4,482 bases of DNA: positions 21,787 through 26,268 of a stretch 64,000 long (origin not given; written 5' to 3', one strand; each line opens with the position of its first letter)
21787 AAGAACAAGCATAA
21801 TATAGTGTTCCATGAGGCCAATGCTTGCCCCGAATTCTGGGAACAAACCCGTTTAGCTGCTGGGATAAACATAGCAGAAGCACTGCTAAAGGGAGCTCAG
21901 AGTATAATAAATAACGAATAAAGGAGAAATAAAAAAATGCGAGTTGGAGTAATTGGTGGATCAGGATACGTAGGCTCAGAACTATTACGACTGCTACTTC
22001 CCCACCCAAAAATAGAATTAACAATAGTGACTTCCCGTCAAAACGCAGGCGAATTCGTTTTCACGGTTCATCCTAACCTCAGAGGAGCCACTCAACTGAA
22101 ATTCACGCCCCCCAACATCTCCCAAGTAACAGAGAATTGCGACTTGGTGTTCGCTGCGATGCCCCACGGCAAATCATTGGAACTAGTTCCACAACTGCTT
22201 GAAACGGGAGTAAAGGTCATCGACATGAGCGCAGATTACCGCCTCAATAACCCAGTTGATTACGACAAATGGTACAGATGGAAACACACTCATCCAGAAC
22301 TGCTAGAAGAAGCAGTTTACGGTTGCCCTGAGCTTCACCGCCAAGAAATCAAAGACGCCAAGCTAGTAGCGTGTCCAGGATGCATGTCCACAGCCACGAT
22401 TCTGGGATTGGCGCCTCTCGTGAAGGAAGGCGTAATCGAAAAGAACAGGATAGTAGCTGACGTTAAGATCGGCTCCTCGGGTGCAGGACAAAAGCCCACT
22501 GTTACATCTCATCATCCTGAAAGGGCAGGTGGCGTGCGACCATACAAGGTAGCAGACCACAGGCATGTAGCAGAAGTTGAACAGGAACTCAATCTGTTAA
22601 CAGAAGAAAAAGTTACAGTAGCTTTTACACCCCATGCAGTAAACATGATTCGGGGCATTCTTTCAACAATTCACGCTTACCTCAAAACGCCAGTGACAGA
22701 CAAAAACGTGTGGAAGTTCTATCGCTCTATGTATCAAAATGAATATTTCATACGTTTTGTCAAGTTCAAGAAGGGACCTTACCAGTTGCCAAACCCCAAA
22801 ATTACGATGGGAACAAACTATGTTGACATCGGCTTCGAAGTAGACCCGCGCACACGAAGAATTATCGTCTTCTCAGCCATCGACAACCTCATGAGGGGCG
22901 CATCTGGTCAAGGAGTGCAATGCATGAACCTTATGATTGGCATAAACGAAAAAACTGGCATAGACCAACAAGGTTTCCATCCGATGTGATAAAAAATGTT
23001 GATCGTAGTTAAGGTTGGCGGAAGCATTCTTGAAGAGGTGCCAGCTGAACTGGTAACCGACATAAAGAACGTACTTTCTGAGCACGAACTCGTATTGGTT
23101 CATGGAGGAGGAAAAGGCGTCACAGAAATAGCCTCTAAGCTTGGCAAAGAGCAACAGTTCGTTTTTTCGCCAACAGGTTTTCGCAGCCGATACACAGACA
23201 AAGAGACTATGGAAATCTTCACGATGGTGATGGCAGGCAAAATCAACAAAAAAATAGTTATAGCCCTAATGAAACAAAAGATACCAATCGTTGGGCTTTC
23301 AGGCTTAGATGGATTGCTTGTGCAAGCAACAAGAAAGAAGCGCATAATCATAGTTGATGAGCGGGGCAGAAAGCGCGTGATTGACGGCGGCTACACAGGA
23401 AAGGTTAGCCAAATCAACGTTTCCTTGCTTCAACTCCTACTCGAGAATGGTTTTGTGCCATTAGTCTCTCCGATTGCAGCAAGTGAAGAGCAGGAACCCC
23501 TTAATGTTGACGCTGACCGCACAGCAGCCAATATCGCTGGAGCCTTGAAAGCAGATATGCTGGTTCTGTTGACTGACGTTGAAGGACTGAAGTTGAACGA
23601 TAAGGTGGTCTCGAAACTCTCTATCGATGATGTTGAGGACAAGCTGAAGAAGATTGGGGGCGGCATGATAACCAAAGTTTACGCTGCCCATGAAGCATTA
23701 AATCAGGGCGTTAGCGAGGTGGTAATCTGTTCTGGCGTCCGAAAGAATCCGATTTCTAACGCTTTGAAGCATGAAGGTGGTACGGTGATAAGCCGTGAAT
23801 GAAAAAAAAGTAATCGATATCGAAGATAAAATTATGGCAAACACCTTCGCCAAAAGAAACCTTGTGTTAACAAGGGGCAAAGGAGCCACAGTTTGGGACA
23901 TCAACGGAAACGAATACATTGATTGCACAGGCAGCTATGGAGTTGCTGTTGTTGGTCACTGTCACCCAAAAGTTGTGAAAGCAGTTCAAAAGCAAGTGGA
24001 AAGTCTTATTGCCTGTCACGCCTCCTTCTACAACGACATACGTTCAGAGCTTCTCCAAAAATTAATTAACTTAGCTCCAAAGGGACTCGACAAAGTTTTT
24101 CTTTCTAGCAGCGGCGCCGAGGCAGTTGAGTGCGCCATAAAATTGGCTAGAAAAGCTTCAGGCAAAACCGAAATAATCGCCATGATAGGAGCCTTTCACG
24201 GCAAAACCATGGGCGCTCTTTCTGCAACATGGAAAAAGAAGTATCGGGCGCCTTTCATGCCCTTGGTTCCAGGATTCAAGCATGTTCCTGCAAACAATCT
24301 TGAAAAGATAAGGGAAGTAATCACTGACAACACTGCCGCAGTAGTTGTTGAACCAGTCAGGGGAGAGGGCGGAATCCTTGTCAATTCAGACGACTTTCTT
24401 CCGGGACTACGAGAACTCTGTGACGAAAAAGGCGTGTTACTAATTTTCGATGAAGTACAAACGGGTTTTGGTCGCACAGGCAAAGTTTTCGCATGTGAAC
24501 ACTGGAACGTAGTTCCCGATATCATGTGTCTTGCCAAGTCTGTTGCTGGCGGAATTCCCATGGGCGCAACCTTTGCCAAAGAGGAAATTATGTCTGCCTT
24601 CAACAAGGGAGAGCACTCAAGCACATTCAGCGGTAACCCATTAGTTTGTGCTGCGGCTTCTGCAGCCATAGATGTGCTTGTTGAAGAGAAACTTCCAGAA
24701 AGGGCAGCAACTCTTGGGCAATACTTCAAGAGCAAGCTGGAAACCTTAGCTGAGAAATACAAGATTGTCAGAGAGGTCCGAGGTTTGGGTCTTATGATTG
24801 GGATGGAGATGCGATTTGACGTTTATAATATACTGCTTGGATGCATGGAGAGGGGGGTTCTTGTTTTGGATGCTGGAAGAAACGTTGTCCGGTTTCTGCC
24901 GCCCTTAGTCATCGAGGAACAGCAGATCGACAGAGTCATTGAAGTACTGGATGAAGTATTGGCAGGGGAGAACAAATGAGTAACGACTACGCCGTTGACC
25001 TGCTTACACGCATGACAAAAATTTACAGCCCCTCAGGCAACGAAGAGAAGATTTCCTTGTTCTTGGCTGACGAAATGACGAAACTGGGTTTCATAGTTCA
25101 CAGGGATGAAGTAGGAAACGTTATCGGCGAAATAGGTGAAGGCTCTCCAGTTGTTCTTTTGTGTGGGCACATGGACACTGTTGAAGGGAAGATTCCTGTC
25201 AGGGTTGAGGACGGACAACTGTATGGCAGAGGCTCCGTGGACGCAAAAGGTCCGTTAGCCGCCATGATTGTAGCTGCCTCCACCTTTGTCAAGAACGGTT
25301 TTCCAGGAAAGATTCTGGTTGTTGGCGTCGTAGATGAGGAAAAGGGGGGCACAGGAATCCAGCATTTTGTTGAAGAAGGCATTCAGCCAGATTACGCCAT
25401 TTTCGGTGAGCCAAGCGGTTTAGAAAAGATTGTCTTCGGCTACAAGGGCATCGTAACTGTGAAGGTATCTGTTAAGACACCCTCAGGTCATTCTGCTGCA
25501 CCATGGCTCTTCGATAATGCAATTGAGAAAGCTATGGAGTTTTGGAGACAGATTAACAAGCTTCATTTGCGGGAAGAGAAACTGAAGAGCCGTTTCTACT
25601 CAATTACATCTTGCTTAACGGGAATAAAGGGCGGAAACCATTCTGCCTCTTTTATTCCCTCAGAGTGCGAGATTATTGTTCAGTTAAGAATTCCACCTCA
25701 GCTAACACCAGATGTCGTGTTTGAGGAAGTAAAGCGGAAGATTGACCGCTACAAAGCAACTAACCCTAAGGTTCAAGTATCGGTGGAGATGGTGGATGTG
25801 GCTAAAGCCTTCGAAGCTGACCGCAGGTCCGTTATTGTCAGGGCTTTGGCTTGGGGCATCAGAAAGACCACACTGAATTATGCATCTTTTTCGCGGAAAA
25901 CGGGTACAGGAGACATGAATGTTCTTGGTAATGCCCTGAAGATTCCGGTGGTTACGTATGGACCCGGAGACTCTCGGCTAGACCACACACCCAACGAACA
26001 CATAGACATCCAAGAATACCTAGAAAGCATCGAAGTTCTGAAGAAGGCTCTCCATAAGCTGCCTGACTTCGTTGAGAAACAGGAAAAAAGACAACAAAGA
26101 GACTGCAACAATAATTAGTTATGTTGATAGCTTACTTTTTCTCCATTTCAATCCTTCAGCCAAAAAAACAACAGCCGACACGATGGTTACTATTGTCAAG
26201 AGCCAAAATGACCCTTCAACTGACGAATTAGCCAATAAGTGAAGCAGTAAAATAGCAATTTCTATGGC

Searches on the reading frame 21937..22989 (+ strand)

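Call 24: search_protein_families(library=pfam, proteins=[window:21937-22989:+])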
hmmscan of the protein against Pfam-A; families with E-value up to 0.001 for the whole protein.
window:21937-22989:+ (350 aa): 5 families
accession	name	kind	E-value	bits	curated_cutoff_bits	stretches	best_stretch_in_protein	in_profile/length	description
PF22698.1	Semialdhyde_dhC_1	-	1.4e-56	191.3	27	1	149-317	1-165/165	Semialdehyde dehydrogenase, dimerisation domain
PF01118.30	Semialdhyde_dh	-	4.6e-34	117.9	26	1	2-141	1-121/121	Semialdehyde dehydrogenase, NAD binding domain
PF02774.23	Semialdhyde_dhC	-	1.2e-21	78.1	26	1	158-319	1-183/184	Semialdehyde dehydrogenase, dimerisation domain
PF03435.24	Sacchrp_dh_NADP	-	5.1e-05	24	25.1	1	3-100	1-107/129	Saccharopine dehydrogenase NADP binding domain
PF01408.29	GFO_IDH_MocA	-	0.00073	20.7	24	0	1-95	1-90/120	Oxidoreductase family, NAD-binding Rossmann fold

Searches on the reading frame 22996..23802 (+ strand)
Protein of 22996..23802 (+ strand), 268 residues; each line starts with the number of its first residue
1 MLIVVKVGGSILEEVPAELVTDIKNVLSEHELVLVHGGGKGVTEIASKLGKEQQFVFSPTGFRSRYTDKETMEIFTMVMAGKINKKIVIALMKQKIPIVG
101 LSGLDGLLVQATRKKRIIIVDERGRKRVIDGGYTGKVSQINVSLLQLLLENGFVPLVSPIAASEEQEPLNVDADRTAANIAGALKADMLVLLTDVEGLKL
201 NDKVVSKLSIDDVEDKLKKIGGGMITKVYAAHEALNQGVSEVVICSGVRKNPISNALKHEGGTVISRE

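Call 24: search_protein_families(library=pfam, proteins=[window:22996-23802:+])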
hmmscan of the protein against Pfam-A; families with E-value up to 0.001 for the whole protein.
window:22996-23802:+ (268 aa): 1 family
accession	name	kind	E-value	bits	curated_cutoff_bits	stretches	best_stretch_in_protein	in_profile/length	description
PF00696.33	AA_kinase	-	2.8e-44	152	24.9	1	1-246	1-234/234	Amino acid kinase family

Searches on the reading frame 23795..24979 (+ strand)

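Call 49: search_protein_families(library=ncbifam, proteins=[window:23795-24979:+], max_evalue=1e-30)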
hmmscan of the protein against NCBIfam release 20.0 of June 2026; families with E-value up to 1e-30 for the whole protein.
window:23795-24979:+ (394 aa): 68 families (the best 25 are shown)
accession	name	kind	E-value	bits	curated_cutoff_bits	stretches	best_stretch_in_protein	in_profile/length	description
TIGR00707.1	argD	subfamily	2.5e-137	457.7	410.05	1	14-389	2-380/381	acetylornithine/succinylornithine family transaminase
NF042418.1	LysJ_Th_th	equivalog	1.1e-129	432.7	700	1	6-390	3-386/386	[LysW]-aminoadipate semialdehyde transaminase LysJ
NF004426.0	PRK05769.1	equivalog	2.2e-122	409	552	1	3-390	17-438/441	acetyl ornithine aminotransferase family protein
NF002874.0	PRK03244.1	equivalog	1.3e-120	402.8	457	1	6-390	10-393/399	acetylornithine transaminase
NF005993.0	PRK08117.1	subfamily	3.6e-120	401.5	574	1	6-390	8-428/433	aspartate aminotransferase family protein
NF002325.0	PRK01278.1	subfamily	1.3e-119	399.4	372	1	13-390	5-387/395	acetylornithine transaminase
NF045491.1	LysJ_Sulfobales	equivalog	7.2e-119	397.1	700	1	17-387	6-375/386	[LysW]-aminoadipate semialdehyde/glutamate semialdehyde transaminase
NF008570.0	PRK11522.1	equivalog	1.9e-113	379.5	612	1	29-390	76-455/464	putrescine aminotransferase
NF002797.0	PRK02936.1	equivalog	1.5e-112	376.1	496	1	15-392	5-380/385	acetylornithine transaminase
NF003468.0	PRK05093.1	subfamily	7.1e-110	367.4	522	1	10-389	12-399/405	acetylornithine/succinyldiaminopimelate transaminase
TIGR03246.1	arg_catab_astC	subfamily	6e-105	351.5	609.95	1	11-386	7-390/397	acetylornithine/succinylornithine family transaminase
TIGR01885.1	Orn_aminotrans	equivalog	1.6e-104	349.8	378.4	1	4-389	2-401/402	ornithine--oxo-acid transaminase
NF053554.1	prodigi_MAP_PigE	equivalog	1.4e-103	347.8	850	1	20-345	399-733/837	prodigiosin MAP biosynthesis aminotransferase PigE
NF003087.0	PRK04013.1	equivalog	4.8e-103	345.1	528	1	20-390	5-359/364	acetylornithine/acetyl-lysine aminotransferase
NF003273.0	PRK04260.1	equivalog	4.9e-102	341.3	616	1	17-389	7-375/376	acetylornithine transaminase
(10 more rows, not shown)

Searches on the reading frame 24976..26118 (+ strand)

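Call 49: search_protein_families(library=ncbifam, proteins=[window:24976-26118:+], max_evalue=1e-30)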
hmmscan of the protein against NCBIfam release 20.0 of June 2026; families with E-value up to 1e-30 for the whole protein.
window:24976-26118:+ (380 aa): 16 families
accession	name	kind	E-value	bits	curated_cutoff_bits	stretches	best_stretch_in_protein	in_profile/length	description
NF003367.0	PRK04443.1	equivalog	1.8e-106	356.4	363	1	3-362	6-345/349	[LysW]-lysine hydrolase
TIGR01902.1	dapE-lys-deAc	subfamily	7.6e-85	285.1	163.1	1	9-362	2-337/340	N-acetyl-ornithine/N-acetyl-lysine deacetylase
NF001747.0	PRK00466.1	equivalog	1.2e-56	192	288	1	5-362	11-342/346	N-acetyl-lysine deacetylase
TIGR01910.1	DapE-ArgE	subfamily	2.5e-56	191.5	217.6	1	7-354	1-373/373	ArgE/DapE family deacylase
NF009555.0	PRK13004.1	equivalog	9.4e-45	153.2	321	1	7-355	18-388/399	YgeY family selenium metabolism-linked hydrolase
NF006365.0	PRK08588.1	subfamily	2.6e-43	148.8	289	1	1-361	4-379/383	succinyl-diaminopimelate desuccinylase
NF006399.0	PRK08651.1-2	equivalog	3.3e-43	148.2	381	1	7-360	7-402/405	succinyl-diaminopimelate desuccinylase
NF006400.0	PRK08651.1-3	equivalog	8.3e-41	140.1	374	1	49-361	75-405/410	succinyl-diaminopimelate desuccinylase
TIGR01900.1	dapE-gram_pos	equivalog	1.4e-40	139.3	304.2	1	6-359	5-350/351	succinyl-diaminopimelate desuccinylase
TIGR01892.1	AcOrn-deacetyl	equivalog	2.6e-40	138.6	297.7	1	45-357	45-363/365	acetylornithine deacetylase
NF005710.0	PRK07522.1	subfamily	1.4e-36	126.5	412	1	43-361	53-387/391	acetylornithine deacetylase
NF009557.0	PRK13009.1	equivalog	9.8e-36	123.7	284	1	6-361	5-373/377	succinyl-diaminopimelate desuccinylase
TIGR03526.1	selenium_YgeY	hypoth_equivalog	3.1e-34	118.5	321.5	1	7-354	16-385/395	YgeY family selenium metabolism-linked hydrolase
NF003474.0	PRK05111.1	equivalog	5.1e-34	117.8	460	1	22-361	32-379/383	acetylornithine deacetylase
NF006404.0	PRK08652.1-2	equivalog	9.2e-34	116.8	348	1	6-357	3-323/332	acetylornithine deacetylase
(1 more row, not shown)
